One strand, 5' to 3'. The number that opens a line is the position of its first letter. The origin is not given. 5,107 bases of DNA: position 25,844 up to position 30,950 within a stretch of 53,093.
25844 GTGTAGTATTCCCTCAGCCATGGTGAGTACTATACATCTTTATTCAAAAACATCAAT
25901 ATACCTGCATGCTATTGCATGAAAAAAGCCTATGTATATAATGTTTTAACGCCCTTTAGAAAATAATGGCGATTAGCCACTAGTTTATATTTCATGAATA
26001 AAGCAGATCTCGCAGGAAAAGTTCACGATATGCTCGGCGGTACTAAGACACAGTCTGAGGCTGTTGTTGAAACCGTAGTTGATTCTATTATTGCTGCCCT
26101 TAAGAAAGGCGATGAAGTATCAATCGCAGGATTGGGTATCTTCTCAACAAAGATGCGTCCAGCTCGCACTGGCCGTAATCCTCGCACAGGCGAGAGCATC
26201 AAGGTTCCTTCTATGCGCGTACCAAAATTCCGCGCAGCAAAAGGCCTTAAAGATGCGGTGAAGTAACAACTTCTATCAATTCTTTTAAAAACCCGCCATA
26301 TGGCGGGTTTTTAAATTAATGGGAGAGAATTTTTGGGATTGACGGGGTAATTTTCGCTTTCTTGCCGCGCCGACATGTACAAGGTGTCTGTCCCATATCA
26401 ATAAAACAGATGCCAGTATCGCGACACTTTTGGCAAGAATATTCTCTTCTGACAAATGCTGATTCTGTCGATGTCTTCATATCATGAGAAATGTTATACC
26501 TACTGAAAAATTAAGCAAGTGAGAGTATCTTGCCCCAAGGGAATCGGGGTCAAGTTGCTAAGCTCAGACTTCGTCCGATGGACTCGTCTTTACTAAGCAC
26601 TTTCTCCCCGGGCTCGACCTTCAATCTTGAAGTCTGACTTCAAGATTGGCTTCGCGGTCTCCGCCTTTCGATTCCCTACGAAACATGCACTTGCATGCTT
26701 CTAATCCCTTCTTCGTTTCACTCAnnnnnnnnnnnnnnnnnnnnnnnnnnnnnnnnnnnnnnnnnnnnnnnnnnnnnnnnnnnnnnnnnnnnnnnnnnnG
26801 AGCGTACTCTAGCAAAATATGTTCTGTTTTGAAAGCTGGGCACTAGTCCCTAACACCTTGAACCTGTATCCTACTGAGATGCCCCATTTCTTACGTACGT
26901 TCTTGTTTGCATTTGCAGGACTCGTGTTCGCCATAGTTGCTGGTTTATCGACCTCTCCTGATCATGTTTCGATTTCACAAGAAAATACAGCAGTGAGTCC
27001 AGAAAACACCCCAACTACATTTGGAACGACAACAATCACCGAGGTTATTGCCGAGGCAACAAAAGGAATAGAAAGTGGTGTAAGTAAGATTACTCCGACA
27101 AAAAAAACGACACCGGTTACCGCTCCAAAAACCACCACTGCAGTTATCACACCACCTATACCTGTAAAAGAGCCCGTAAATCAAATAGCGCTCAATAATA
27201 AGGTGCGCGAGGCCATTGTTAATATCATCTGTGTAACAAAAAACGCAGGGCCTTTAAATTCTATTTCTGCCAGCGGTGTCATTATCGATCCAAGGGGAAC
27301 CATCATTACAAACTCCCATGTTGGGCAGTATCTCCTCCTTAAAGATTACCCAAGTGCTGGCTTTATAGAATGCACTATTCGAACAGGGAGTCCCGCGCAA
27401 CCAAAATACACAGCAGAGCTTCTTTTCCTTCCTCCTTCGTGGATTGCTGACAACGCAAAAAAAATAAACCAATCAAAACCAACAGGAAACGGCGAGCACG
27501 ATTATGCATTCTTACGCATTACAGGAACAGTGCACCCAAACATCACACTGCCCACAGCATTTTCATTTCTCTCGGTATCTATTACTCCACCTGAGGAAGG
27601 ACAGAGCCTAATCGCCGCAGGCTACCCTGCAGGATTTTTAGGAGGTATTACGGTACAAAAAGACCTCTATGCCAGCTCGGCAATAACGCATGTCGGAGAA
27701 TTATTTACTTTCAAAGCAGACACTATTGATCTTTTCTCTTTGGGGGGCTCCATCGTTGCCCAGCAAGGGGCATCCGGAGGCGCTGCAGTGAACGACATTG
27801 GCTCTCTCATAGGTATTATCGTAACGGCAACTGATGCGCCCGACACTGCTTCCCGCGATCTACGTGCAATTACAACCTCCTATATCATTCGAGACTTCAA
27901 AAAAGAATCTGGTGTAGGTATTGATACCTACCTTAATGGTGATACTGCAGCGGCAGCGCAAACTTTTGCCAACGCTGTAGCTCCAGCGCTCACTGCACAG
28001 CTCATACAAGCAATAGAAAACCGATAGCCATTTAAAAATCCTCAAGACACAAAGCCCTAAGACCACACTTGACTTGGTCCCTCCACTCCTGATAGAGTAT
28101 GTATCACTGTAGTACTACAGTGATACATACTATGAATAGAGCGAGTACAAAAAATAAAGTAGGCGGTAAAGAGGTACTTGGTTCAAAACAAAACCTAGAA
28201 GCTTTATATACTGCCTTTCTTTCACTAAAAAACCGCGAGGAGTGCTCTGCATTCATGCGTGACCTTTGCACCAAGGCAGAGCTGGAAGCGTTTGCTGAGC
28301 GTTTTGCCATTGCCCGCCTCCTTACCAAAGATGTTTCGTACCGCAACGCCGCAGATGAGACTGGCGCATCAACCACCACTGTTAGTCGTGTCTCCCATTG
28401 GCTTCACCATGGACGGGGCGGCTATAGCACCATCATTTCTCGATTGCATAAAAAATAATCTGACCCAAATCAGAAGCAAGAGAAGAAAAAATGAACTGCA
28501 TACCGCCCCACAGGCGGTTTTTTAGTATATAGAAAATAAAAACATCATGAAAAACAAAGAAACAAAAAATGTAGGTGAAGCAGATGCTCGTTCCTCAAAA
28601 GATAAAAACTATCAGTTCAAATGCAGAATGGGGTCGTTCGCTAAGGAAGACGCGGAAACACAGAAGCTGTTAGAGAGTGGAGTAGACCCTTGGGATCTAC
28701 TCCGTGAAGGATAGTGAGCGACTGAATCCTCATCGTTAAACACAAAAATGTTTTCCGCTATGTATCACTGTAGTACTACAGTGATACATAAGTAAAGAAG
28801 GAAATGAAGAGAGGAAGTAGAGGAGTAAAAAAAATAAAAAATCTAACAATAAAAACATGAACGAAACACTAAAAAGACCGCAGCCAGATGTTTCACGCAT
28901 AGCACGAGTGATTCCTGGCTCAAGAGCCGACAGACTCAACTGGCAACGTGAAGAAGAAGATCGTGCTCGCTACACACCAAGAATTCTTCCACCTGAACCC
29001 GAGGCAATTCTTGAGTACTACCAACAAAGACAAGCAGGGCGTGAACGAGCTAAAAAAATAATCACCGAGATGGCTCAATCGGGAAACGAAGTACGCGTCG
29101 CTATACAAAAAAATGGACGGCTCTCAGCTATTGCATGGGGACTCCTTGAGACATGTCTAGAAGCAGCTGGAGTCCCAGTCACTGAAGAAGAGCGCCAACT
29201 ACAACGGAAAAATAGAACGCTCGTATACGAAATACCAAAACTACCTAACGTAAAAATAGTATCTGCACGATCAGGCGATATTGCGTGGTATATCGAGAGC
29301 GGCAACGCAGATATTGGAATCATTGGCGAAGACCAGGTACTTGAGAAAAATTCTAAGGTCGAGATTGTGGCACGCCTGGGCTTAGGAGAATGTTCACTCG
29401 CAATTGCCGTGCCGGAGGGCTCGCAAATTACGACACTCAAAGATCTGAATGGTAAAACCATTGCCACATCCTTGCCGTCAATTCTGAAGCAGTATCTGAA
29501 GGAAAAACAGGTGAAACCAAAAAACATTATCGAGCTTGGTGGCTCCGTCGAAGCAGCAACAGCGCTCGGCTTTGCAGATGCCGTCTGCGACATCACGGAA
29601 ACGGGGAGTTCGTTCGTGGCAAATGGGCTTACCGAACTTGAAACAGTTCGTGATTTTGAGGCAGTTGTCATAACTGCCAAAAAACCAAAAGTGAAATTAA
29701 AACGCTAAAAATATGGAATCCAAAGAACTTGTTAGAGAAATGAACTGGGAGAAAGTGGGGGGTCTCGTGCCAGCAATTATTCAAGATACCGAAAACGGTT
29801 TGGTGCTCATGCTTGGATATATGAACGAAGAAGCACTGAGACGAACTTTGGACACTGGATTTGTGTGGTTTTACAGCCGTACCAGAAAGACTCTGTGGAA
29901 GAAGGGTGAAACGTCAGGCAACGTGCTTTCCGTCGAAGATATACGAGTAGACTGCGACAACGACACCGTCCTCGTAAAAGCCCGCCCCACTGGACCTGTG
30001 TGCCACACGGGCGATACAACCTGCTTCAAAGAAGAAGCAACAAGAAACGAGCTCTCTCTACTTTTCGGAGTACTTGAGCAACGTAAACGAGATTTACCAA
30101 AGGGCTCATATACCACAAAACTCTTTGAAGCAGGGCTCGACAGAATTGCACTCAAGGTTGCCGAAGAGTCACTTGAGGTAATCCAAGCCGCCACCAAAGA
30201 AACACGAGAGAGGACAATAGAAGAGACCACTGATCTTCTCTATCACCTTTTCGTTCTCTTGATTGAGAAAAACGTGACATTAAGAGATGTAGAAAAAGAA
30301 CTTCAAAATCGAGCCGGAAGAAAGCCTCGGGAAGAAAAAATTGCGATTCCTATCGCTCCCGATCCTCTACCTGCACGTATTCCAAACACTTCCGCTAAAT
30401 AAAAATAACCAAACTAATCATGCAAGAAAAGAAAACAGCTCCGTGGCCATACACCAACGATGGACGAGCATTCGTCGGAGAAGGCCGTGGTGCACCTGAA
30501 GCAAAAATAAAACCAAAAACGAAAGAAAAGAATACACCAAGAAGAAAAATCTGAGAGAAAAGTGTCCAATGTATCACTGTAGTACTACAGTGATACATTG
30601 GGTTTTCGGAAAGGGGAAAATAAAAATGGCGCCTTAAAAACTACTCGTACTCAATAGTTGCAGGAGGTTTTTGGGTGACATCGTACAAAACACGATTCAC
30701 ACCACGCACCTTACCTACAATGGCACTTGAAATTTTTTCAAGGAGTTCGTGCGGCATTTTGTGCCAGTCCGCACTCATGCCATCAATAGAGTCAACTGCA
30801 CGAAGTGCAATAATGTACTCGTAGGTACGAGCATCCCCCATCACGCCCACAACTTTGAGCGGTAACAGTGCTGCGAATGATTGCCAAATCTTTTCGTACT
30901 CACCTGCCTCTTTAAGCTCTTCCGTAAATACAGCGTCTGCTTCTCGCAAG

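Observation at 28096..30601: Three base-identical 30-bp perfect palindromes frame and split a TrpR/YerC-like regulator + hisG + hisIE cassette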

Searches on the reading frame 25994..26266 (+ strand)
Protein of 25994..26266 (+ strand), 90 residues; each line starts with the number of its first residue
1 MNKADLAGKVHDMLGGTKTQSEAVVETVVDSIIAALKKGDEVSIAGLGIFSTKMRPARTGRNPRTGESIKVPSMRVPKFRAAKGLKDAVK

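Call 53: search_protein_families(library=pfam, proteins=[window:25994-26266:+], max_evalue=0.001)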
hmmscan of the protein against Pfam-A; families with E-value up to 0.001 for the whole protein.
window:25994-26266:+ (90 aa): 2 families
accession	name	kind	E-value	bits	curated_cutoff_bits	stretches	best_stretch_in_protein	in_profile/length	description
PF00216.26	Bac_DNA_binding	-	9.8e-30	103.1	22.4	1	1-90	1-90/90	Bacterial DNA-binding protein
PF18291.6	HU-HIG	-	1.2e-05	25.8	26.2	1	3-89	34-118/125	HU domain fused to wHTH, Ig, or Glycine-rich motif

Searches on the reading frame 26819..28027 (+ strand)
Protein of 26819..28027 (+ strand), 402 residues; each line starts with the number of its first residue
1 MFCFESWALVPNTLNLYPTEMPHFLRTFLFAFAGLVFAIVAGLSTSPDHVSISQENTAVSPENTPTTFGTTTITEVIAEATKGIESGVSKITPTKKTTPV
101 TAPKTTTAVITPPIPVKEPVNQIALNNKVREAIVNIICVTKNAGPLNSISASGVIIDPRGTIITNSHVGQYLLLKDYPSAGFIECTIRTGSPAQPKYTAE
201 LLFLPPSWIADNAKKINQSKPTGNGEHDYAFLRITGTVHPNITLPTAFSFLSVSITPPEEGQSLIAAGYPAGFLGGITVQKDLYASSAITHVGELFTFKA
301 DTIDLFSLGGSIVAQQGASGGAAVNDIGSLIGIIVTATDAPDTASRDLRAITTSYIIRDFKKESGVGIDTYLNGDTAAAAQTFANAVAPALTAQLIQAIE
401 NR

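Call 4: search_protein_families(library=pfam, proteins=[window:26819-28027:+], max_evalue=0.01)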
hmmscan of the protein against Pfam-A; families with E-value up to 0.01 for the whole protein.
window:26819-28027:+ (402 aa): 2 families
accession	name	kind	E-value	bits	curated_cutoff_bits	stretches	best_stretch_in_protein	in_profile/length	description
PF13365.12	Trypsin_2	-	4.6e-10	40.8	27.6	1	151-333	1-144/144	Trypsin-like peptidase domain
PF00089.32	Trypsin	-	7.4e-06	26.4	20.6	1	149-336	25-197/220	Trypsin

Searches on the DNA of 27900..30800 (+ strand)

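Call 46: search_rna_families(source=window, start=27900, end=30800, threshold=evalue, max_evalue=1)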
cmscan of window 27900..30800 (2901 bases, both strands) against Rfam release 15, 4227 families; matches with E-value up to 1: 4.
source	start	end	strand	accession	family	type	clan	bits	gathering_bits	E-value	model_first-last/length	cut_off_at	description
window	28080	28142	-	RF03781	mir-4524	Gene; miRNA;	-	20.2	68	0.65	1-84/84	no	mir-4524 microRNA precursor family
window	28096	28131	+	RF03781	mir-4524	Gene; miRNA;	-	20.2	68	0.67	25-60/84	no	mir-4524 microRNA precursor family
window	30563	30604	+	RF03781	mir-4524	Gene; miRNA;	-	19.6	68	0.97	1-84/84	no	mir-4524 microRNA precursor family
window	28146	28229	+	RF00637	mir-276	Gene; miRNA;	-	17.3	62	0.96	1-90/90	no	mir-276 microRNA precursor family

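Call 81: search_dna_similar(query=window:28086-28141:+, collection=plasmids, mode=near, max_evalue=1, max_rows=5)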
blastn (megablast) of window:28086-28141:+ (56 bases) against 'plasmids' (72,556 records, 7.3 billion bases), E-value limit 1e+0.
No match.

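Call 82: search_dna_similar(query=window:28086-28141:+, collection=phages, mode=near, max_evalue=1, max_rows=5)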
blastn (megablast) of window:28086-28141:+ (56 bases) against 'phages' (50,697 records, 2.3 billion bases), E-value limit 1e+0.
No match.
